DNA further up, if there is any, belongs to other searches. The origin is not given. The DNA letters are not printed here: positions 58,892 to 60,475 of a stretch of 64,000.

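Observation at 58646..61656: Minus-strand three-gene unit (fused regulator, 427-aa orphan, 126-aa Cys/His protein) converging on molybdoenzyme operon 2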

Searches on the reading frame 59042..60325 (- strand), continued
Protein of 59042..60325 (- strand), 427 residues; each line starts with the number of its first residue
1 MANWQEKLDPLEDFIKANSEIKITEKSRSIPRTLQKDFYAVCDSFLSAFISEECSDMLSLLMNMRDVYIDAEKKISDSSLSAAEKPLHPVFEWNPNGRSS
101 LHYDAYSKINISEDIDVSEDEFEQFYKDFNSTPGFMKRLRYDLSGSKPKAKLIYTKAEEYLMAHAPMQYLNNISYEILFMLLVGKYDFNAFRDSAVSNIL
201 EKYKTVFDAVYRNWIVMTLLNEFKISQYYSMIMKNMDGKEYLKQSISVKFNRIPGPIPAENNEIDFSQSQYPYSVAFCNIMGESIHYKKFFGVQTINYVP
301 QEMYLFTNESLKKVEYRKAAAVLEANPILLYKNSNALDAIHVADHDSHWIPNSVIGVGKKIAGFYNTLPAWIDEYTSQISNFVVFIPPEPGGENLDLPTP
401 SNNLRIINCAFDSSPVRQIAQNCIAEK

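Call 50: find_related_loci(query=A5, collection=metagenome_contigs, flank=7000)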
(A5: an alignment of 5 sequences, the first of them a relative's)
Query A5 (360 aa) in metagenome_contigs; peptide patterns used: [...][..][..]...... (x = any residue, [..] = any of these).
292 stretches matched a pattern; 53 encode a relative of the query (tblastn E <= 1e-3); 53 distinct loci.
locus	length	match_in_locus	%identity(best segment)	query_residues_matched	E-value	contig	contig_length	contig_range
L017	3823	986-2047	43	1-355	4e-99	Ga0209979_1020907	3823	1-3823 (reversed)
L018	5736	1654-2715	43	1-355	3e-98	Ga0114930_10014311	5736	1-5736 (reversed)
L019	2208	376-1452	45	1-357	7e-101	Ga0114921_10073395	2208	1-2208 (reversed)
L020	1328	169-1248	43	1-357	3e-103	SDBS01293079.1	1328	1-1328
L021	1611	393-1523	41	5-360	1e-96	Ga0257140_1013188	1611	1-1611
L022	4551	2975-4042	43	1-356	8e-90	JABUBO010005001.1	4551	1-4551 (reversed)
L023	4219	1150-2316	39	1-360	2e-86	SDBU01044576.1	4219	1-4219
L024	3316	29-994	44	1-319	9e-83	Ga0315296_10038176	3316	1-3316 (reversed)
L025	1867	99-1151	38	3-354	5e-82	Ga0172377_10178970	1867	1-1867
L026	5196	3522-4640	37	1-353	3e-73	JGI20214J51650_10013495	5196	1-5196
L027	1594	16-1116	37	1-360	6e-75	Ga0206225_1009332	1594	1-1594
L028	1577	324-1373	36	1-352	1e-74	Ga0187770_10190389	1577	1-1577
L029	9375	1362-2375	37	3-352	6e-71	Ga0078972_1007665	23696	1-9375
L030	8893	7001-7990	36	5-348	4e-70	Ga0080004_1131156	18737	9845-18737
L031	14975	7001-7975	40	1-319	3e-70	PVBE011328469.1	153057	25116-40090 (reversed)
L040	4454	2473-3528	34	1-346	5e-64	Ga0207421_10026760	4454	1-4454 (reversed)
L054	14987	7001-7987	36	1-318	2e-54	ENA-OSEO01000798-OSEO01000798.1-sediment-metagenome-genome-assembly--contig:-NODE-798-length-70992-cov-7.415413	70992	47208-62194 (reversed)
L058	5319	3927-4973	33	1-338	2e-51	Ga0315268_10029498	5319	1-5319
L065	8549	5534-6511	31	1-318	5e-47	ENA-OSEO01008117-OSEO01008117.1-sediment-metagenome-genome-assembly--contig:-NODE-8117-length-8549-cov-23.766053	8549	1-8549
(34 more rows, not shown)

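Call 61: search_protein_families(library=pfam, alignment_id=A2, max_evalue=5)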
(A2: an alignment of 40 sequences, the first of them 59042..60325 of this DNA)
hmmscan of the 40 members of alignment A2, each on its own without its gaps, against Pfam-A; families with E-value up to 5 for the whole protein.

A. member 1, window:59042-60325:- (427 aa): 0 families

B. families by the number of members that match (of 40 scanned): 18 families
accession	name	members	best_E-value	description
PF04566.18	RNA_pol_Rpb2_4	2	8.9e-05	RNA polymerase Rpb2, domain 4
PF11513.13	TA0956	1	0.00084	Thermoplasma acidophilum protein TA0956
PF23162.1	AEP_C962R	1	0.013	C962R protein N-terminal AEP domain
PF22181.1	TarS_linker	1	0.056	Glycosyl transferase TarS linker domain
PF03162.18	Y_phosphatase2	1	0.073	Tyrosine phosphatase family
PF15899.11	BNR_6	1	0.085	BNR-Asp box repeat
PF20210.4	Laa1_Sip1_HTR5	1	0.085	Laa1/Sip1/HEATR5 HEAT repeat region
PF00887.24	ACBP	1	0.1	Acyl CoA binding protein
PF18039.7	UBA_6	1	0.13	UBA-like domain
PF24948.1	Citrate_synth_N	1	0.13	ATP-citrate synthase ATP-grasp domain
PF13125.11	DUF3958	1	0.14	Protein of unknown function (DUF3958)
PF04108.17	ATG17_like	1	0.14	Autophagy protein ATG17-like domain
PF16094.10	PAC1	1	0.16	Proteasome assembly chaperone 4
PF01729.25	QRPTase_C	1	0.18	Quinolinate phosphoribosyl transferase, C-terminal domain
PF07419.17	PilM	1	0.19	PilM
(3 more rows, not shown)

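Call 68: search_protein_families(library=pfam, proteins=[L058:717-1547:+, L058:1575-2960:+, L058:2888-3754:+, L054:4172-4948:+, L054:6035-6898:+, L054:8465-9589:+, L065:4635-5498:+, L065:6911-8320:+, L040:3688-4452:+, L040:40-990:+], max_evalue=0.001)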
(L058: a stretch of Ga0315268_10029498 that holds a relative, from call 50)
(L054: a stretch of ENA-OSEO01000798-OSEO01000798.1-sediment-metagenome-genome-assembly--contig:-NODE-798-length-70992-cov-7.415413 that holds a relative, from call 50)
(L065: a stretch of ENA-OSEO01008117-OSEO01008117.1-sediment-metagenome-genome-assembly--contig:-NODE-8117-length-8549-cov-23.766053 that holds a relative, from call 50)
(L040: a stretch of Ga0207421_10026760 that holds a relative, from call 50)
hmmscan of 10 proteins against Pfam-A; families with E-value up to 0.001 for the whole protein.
L058:717-1547:+ (276 aa): 0 families

L058:1575-2960:+ (461 aa): 6 families
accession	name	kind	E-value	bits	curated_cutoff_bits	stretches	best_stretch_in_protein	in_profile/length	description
PF19842.5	YqeC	-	2.4e-43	148.3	27.6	1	219-370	1-145/145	YqeC protein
PF08241.18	Methyltransf_11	-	2e-14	54.4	21.2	1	31-129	1-94/95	Methyltransferase domain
PF13649.12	Methyltransf_25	-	1.7e-11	45.1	27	1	30-126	1-97/97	Methyltransferase domain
PF08242.18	Methyltransf_12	-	1.8e-06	29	30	1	31-127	1-97/98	Methyltransferase domain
PF01209.24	Ubie_methyltran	-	2.7e-05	24.1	20.1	1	66-128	88-149/233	ubiE/COQ5 methyltransferase family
PF13847.12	Methyltransf_31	-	0.00012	22.2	27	1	29-129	6-108/145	Methyltransferase domain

L058:2888-3754:+ (288 aa): 2 families
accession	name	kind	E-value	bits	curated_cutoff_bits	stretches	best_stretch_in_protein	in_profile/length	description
PF13478.12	XdhC_C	-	1.5e-45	155.2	29.7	1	138-280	1-125/125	XdhC Rossmann domain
PF02625.21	XdhC_CoxI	-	1.5e-25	89.3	24.3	1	45-107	3-64/68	XdhC and CoxI family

L054:4172-4948:+ (258 aa): 1 family
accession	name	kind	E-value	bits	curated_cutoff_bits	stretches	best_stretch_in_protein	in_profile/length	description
PF01597.25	GCV_H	-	1.7e-24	86.5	22.2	1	133-251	2-116/122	Glycine cleavage H-protein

L054:6035-6898:+ (287 aa): 2 families
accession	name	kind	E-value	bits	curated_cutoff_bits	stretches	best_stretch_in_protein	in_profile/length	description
PF04055.27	Radical_SAM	-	1.3e-19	71.4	29.5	1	55-217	2-166/166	Radical SAM superfamily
PF16881.10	LIAS_N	-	0.00017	22.5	27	1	2-40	58-96/96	N-terminal domain of lipoyl synthase of Radical_SAM family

L054:8465-9589:+ (374 aa): 0 families

L065:4635-5498:+ (287 aa): 1 family
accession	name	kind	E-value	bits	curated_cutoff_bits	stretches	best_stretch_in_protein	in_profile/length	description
PF01256.23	Carb_kinase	-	1.4e-07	31.7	27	1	112-263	86-222/242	NAD(P)H-hydrate dehydratase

L065:6911-8320:+ (469 aa): 5 families
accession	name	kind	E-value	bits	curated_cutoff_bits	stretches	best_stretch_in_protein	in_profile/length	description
PF13486.11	Dehalogenase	-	3.3e-23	82.8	24.3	1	57-335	1-306/306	Reductive dehalogenase subunit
PF13484.11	Fer4_16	-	4.5e-10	40.6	30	1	349-413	2-65/66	4Fe-4S double cluster binding domain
PF12838.12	Fer4_7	-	9.1e-07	29.7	27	1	349-413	2-50/52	4Fe-4S dicluster domain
PF13237.11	Fer4_10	-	0.00017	21.9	25.5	0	348-366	8-28/53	4Fe-4S dicluster domain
PF13183.11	Fer4_8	-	0.00053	20.9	27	0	349-362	54-67/68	4Fe-4S dicluster domain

L040:3688-4452:+ (255 aa): 0 families

L040:40-990:+ (316 aa): 10 families
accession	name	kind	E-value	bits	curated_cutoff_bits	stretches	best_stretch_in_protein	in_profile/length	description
PF12801.12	Fer4_5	-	1.6e-11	44.5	22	2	71-103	6-38/48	4Fe-4S binding domain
PF12838.12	Fer4_7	-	4.4e-08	33.9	27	1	252-278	1-27/52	4Fe-4S dicluster domain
PF12837.12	Fer4_6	-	2e-07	31.1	25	1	217-237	3-23/24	4Fe-4S binding domain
PF13237.11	Fer4_10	-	2.1e-07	31.2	25.5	1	216-263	2-52/53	4Fe-4S dicluster domain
PF13187.11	Fer4_9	-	2.2e-07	31.2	27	1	222-268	1-52/52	4Fe-4S dicluster domain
PF00037.32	Fer4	-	5.6e-07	29.6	21.1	1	217-237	2-22/24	4Fe-4S binding domain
PF12797.12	Fer4_2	-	6.3e-07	29.4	24.5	1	216-233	3-20/22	4Fe-4S binding domain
PF14697.11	Fer4_21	-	4e-05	24.1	35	0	252-275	7-30/59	4Fe-4S dicluster domain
PF12800.12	Fer4_4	-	0.00012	22.5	24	0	252-264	3-15/17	4Fe-4S binding domain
PF13484.11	Fer4_16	-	0.00052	21.2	30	0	252-271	1-20/66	4Fe-4S double cluster binding domain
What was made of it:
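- On XdhC/CoxI family (PF02625 + PF13478): A genuine XdhC in L058 scores 1.5e-45 in the same library (call 68).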

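Call 90: list_cluster_members(proteins=[P0010, P0012, P0014, P0027, P0032, P0034, P0049, P0051, P0053, P0004])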
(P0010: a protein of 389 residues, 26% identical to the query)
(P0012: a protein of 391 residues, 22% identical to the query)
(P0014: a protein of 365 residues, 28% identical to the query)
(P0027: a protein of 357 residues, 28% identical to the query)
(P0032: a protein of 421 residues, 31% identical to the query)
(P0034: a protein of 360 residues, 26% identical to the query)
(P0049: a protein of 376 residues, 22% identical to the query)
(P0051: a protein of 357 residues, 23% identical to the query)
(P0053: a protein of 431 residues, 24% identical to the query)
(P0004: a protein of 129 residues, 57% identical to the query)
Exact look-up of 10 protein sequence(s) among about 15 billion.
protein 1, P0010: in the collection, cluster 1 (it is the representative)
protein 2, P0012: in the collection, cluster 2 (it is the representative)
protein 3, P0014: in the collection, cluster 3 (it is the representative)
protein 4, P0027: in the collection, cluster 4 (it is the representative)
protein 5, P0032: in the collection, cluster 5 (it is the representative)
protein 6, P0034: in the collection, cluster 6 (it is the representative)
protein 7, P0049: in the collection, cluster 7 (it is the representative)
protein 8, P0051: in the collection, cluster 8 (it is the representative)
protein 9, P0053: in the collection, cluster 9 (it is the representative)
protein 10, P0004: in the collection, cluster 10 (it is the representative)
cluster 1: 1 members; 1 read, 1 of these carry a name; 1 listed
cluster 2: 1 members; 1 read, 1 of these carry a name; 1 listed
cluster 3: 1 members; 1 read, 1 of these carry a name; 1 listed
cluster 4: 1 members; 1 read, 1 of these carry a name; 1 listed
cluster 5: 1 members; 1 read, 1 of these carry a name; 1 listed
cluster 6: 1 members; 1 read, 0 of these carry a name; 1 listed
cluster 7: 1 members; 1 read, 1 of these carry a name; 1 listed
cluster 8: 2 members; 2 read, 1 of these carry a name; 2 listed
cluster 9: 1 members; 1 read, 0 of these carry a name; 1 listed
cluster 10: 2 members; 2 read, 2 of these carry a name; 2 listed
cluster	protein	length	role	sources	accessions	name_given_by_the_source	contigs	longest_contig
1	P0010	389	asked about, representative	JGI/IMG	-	hypothetical protein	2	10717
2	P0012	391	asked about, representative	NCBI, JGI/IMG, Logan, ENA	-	hypothetical protein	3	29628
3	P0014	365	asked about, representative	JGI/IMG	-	hypothetical protein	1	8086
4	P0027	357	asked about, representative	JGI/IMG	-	hypothetical protein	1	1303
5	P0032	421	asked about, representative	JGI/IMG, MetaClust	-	\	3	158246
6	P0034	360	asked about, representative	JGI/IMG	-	-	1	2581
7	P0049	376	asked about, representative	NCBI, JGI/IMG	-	hypothetical protein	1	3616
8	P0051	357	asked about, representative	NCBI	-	-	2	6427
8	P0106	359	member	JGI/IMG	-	hypothetical protein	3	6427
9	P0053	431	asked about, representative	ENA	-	-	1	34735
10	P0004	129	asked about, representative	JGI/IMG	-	hypothetical protein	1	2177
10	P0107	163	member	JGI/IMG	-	hypothetical protein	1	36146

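Call 91: find_encoding_contigs(protein=P0107, flank=10000, max_places=2)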
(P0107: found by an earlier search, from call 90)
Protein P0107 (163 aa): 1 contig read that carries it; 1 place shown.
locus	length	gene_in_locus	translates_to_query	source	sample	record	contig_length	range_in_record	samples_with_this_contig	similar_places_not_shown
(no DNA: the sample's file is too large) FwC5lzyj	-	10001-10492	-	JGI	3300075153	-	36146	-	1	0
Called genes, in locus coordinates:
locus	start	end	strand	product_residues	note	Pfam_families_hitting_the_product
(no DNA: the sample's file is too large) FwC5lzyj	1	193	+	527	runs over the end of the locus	PF03853:YjeF_N, PF01256:Carb_kinase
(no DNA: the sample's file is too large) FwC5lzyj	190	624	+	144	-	PF02367:TsaE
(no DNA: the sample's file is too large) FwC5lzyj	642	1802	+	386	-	PF24850:CC_BshC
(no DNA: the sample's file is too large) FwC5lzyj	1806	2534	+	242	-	PF02585:PIG-L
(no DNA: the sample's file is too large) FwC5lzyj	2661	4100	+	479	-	PF13727:CoA_binding_3, PF02397:Bac_transf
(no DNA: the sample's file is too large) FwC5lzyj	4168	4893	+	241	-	PF00775:Dioxygenase_C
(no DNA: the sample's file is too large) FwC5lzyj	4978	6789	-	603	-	PF00664:ABC_membrane, PF00005:ABC_tran, PF02463:SMC_N (faint)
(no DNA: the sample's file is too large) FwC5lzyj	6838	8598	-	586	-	PF00664:ABC_membrane, PF00005:ABC_tran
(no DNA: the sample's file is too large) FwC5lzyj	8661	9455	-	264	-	-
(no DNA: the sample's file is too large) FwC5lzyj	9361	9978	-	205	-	-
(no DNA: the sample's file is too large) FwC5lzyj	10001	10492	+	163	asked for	-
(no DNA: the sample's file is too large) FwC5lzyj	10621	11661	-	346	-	PF02618:YceG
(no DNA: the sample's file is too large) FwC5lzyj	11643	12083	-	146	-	PF03652:RuvX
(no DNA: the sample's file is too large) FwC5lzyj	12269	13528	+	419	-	PF00595:PDZ, PF13180:PDZ_2, PF17820:PDZ_6, PF03572:Peptidase_S41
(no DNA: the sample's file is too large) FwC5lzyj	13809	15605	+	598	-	PF07973:tRNA_SAD, PF00587:tRNA-synt_2b, PF03129:HGTP_anticodon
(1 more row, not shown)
